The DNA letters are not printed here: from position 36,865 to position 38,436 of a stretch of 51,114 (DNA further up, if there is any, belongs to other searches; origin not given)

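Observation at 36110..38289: Class B sortase translationally coupled to a paralogue that has lost catalytic His and Cys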

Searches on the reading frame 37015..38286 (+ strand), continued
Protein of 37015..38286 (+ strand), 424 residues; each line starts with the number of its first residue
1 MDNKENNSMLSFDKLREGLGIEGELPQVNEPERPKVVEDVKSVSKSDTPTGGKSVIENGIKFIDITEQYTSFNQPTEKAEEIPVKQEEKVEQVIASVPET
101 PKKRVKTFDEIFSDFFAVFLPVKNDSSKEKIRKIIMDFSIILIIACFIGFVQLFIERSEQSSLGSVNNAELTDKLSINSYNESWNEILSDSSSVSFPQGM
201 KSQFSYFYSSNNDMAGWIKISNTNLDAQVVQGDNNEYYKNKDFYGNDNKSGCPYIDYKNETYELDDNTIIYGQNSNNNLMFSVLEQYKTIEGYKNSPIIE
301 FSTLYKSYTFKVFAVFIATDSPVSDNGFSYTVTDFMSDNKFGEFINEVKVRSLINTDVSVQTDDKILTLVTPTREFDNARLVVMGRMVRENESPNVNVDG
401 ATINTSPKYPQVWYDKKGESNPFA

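Call 52: find_encoding_contigs(protein=P0046, flank=6000, max_places=2)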
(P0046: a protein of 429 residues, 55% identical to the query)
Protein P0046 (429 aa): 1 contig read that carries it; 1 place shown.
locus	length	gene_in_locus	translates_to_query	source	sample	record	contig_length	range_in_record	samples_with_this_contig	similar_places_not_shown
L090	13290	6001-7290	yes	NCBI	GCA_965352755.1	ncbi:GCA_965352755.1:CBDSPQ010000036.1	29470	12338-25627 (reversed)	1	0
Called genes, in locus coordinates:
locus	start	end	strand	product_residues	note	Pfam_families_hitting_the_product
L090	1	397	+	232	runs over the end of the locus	PF04973:NMN_transporter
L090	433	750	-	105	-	-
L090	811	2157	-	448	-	PF20769:YPEB_N, PF14620:YPEB_PepSY1-2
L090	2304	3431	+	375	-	PF00266:Aminotran_5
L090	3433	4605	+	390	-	PF22025:ThiI_fer, PF02926:THUMP, PF02568:ThiI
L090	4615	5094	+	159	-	PF02464:CinA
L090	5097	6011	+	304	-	PF04203:Sortase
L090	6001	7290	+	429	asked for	PF04203:Sortase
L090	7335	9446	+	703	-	-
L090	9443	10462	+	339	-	PF00106:adh_short, PF01073:3Beta_HSD, PF01370:Epimerase, PF02719:Polysacc_synt_2, PF04321:RmlD_sub_bind, PF07993:NAD_binding_4 (faint), PF08659:KR (weak), PF16363:GDP_Man_Dehyd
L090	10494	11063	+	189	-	PF04011:LemA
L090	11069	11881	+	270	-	PF04536:TPM_phosphatase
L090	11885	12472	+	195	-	PF12710:HAD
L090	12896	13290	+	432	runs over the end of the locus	PF24708:Lip_C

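Call 72: search_protein_families(library=pfam, proteins=[L006:4522-7215:+, L005:5950-6909:+], max_evalue=0.001)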
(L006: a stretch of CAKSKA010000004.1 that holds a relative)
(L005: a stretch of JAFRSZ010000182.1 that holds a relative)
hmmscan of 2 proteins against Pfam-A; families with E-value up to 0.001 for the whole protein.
L006:4522-7215:+ (898 aa): 2 families
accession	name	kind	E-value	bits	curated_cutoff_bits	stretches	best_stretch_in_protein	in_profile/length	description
PF02464.23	CinA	-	4.3e-46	156.8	23.5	1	214-366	4-155/155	Competence-damaged protein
PF04203.18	Sortase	-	0.00011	22.3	26.6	1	580-733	1-107/125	Sortase domain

L005:5950-6909:+ (320 aa): 1 family
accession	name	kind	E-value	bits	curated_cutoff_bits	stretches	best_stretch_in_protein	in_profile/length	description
PF04203.18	Sortase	-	3.4e-09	36.9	26.6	1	98-270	1-124/125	Sortase domain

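Call 77: find_homologous_proteins(query=L006:4522-7215:+, max_evalue=1e-20)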
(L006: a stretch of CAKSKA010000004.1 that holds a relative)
Query L006:4522-7215:+ (898 aa): 175 proteins with E <= 1e-20 among 8000 candidates; the best 120 are listed.
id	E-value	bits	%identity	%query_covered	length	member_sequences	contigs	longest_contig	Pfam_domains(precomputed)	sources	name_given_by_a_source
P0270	0.0e+0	1979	98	100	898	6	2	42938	PF02464.24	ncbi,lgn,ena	-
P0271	8.1e-160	552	39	87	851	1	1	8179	PF02464.24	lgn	-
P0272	9.8e-147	509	35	90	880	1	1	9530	PF02464.24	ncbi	-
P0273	2.2e-146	507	38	82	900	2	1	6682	PF02464.24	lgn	-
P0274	1.3e-142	495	44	44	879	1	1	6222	PF02464.24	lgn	-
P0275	3.1e-142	494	35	89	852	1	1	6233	PF02464.24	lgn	-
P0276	3.1e-141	490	36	87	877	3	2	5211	PF02464.24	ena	-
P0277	2.8e-138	481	36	91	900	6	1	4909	PF02464.24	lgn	-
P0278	1.2e-136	475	35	88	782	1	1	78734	PF02464.24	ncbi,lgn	-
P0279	6.2e-135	470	35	90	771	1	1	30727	PF02464.24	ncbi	-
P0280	1.1e-130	456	35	88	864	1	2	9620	PF02464.24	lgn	-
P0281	4.8e-128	447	33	88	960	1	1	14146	PF02464.24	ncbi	-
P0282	2.5e-126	441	33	92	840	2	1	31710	PF02464.24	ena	-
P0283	5.7e-114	400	34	88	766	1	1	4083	PF02464.24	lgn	-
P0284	1.8e-113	399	33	88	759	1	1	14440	PF02464.24,PF04203.19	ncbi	-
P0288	2.1e-110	388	33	94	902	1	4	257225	PF02464.24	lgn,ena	-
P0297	4.7e-99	351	33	71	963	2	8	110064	PF18146.7,PF00994.30,PF02464.24,PF04203.19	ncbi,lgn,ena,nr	ncbi:MAG: competence/damage-inducible protein A [Clostridia bacterium]|nr:competence/damage-inducibl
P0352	5.3e-78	281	30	83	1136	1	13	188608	PF18146.7,PF00994.30,PF03793.25,PF02464.24,PF04203.19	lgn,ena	-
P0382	3.0e-72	262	46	24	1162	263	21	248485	PF18146.7,PF00994.30,PF02464.24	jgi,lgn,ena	-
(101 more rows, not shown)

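Call 84: find_encoding_contigs(protein=P0297, flank=6000, max_places=1)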
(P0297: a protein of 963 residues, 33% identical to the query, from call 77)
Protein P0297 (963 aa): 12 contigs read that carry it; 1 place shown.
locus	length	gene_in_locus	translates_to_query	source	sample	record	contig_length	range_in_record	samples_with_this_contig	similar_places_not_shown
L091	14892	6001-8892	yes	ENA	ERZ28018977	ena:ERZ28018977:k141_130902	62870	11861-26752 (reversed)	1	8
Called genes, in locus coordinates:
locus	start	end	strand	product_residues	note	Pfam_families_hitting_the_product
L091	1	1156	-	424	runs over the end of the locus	PF01018:GTP1_OBG, PF01926:MMR_HSR1, PF02421:FeoB_N, PF09269:DUF1967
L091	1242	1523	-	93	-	PF01016:Ribosomal_L27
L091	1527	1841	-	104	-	PF04327:Peptidase_Prp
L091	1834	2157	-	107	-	PF00829:Ribosomal_L21p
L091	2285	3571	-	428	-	PF20769:YPEB_N, PF14620:YPEB_PepSY1-2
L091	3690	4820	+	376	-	PF00266:Aminotran_5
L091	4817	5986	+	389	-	PF22025:ThiI_fer, PF02926:THUMP, PF02568:ThiI, PF06508:QueC (faint)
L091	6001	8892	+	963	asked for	PF00994:MoCF_biosynth, PF18146:CinA_KH, PF02464:CinA, PF04203:Sortase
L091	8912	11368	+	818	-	-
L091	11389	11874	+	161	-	PF06695:Sm_multidrug_ex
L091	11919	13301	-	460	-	PF00089:Trypsin, PF13365:Trypsin_2, PF00595:PDZ (weak), PF13180:PDZ_2, PF17820:PDZ_6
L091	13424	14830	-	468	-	PF03323:GerA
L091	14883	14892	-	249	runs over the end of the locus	-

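Call 85: find_encoding_contigs(protein=P0382, flank=6000, max_places=1)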
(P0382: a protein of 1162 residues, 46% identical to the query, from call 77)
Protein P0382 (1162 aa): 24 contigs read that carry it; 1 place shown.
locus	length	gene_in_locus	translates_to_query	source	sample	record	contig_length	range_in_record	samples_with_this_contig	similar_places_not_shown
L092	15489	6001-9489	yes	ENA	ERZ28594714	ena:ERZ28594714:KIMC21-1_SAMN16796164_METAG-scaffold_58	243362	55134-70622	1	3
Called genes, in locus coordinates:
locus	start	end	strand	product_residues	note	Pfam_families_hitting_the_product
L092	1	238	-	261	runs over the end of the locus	PF01048:PNP_UDP_1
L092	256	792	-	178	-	PF00881:Nitroreductase, PF14512:TM1586_NiRdase (weak)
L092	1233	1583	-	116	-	-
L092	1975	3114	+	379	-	PF00266:Aminotran_5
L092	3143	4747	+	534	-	PF04203:Sortase (weak)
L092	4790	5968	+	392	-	PF22025:ThiI_fer, PF02926:THUMP, PF02568:ThiI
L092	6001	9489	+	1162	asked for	PF00994:MoCF_biosynth, PF18146:CinA_KH, PF02464:CinA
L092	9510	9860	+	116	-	PF01050:MannoseP_isomer (weak), PF00190:Cupin_1 (weak), PF07883:Cupin_2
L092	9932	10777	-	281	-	PF02645:DegV, PF13684:FakA-like_C (weak)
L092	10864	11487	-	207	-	PF00300:His_Phos_1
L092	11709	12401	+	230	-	PF12844:HTH_19, PF13560:HTH_31, PF01381:HTH_3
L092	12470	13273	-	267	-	-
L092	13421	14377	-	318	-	PF06161:DUF975 (weak)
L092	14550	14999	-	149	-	-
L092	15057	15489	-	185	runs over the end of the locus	PF08207:EFP_N, PF01132:EFP, PF09285:Elong-fact-P_C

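Call 86: find_encoding_contigs(protein=P0352, flank=6000, max_places=1)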
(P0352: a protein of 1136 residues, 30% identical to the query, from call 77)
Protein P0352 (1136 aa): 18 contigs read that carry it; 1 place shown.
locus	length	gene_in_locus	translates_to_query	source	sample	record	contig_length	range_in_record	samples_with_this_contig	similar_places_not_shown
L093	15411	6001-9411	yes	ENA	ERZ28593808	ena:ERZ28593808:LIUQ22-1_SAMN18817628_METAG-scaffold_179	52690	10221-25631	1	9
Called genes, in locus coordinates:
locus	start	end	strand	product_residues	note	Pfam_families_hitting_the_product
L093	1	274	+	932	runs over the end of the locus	PF17132:Glyco_hydro_106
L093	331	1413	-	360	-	PF22244:GCE_fung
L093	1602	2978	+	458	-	PF28494:GlyRS_ins_1 (weak), PF00587:tRNA-synt_2b, PF03129:HGTP_anticodon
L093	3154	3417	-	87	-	PF01649:Ribosomal_S20p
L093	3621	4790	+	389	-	PF00266:Aminotran_5, PF00155:Aminotran_1_2 (weak)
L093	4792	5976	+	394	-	PF22025:ThiI_fer, PF02926:THUMP, PF02568:ThiI, PF06508:QueC (faint)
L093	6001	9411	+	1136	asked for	PF00994:MoCF_biosynth, PF18146:CinA_KH, PF02464:CinA, PF04203:Sortase, PF03793:PASTA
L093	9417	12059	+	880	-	PF03793:PASTA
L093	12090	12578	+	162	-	PF06695:Sm_multidrug_ex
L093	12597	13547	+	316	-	PF00389:2-Hacid_dh, PF02826:2-Hacid_dh_C, PF00670:AdoHcyase_NAD (weak)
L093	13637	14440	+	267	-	PF13472:Lipase_GDSL_2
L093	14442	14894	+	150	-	PF14270:DUF4358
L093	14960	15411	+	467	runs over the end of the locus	PF03062:MBOAT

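Call 87: find_encoding_contigs(protein=P0288, flank=6000, max_places=1)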
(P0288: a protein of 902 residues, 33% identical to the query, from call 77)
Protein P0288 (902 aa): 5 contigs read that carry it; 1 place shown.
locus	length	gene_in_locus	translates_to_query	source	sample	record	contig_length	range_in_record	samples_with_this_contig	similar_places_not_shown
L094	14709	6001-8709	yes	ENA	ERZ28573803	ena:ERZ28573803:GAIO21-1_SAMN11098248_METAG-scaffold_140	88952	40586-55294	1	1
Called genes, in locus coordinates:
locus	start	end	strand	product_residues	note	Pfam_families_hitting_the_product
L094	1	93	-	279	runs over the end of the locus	PF02588:YitT_membrane, PF19700:DUF6198, PF10035:DUF2179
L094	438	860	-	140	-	PF09359:VTC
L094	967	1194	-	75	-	PF02518:HATPase_c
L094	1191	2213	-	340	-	PF00512:HisKA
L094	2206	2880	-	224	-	PF00072:Response_reg, PF00486:Trans_reg_C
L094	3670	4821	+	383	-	PF00266:Aminotran_5, PF01212:Beta_elim_lyase (weak)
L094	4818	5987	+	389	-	PF22025:ThiI_fer, PF02926:THUMP, PF02568:ThiI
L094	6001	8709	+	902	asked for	PF02464:CinA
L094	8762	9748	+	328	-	-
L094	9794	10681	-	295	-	PF02645:DegV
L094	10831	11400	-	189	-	PF01381:HTH_3, PF12844:HTH_19 (faint), PF13560:HTH_31 (weak)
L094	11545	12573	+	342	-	PF01408:GFO_IDH_MocA, PF03435:Sacchrp_dh_NADP (weak), PF03807:F420_oxidored (weak), PF02894:GFO_IDH_MocA_C, PF22725:GFO_IDH_MocA_C3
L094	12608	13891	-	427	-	PF10509:GalKase_gal_bdg, PF00288:GHMP_kinases_N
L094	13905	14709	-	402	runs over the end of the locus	PF00871:Acetate_kinase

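Call 91: search_solved_structures(query=L091:8912-11365:+, max_evalue=0.01, show_alignments=1)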
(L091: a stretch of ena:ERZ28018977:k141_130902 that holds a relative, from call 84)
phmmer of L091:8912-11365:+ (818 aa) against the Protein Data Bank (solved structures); distinct sequences matched with E-value up to 0.01: 17.
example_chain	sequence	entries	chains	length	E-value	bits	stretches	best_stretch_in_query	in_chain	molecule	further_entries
1rz2_A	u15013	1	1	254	3.6e-16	61.8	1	198-428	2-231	conserved hypothetical protein BA4783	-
2oqw_A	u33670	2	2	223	5.8e-15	57.8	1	253-428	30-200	Sortase B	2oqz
5i1t_A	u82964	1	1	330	1.7e-13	52.9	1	617-813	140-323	Stage II sporulation protein D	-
5txu_A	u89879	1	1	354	2.1e-13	52.6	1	617-813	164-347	Stage II sporulation protein D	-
4rwr_A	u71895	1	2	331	3.7e-13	51.8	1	626-816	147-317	Stage II sporulation protein D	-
5jcv_A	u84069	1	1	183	2.6e-11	45.7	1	265-429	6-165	Lmo2181 protein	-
5b23_A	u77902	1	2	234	8.8e-11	43.9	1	263-435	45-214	Uncharacterized protein Sortase B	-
5yfk_A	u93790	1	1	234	9.5e-11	43.8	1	263-435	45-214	Uncharacterized protein Sortase B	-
4lfd_A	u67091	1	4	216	1.8e-10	42.9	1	255-429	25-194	Sortase B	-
1ng5_A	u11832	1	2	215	3e-10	42.2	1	258-429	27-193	sortase B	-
1qx6_A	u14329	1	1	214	4e-10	41.8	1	258-429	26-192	NPQTN specific sortase B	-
1qwz_A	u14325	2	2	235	5.2e-10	41.4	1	258-429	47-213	NPQTN specific sortase B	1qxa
6kyc_A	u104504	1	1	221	4.5e-09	38.3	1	266-436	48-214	Putative peptidase C60B, sortase B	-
6kyd_A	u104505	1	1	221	4.8e-09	38.2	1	266-438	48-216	Putative peptidase C60B, sortase B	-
5gyj_A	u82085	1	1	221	7.2e-09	37.6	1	266-436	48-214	Putative peptidase C60B, sortase B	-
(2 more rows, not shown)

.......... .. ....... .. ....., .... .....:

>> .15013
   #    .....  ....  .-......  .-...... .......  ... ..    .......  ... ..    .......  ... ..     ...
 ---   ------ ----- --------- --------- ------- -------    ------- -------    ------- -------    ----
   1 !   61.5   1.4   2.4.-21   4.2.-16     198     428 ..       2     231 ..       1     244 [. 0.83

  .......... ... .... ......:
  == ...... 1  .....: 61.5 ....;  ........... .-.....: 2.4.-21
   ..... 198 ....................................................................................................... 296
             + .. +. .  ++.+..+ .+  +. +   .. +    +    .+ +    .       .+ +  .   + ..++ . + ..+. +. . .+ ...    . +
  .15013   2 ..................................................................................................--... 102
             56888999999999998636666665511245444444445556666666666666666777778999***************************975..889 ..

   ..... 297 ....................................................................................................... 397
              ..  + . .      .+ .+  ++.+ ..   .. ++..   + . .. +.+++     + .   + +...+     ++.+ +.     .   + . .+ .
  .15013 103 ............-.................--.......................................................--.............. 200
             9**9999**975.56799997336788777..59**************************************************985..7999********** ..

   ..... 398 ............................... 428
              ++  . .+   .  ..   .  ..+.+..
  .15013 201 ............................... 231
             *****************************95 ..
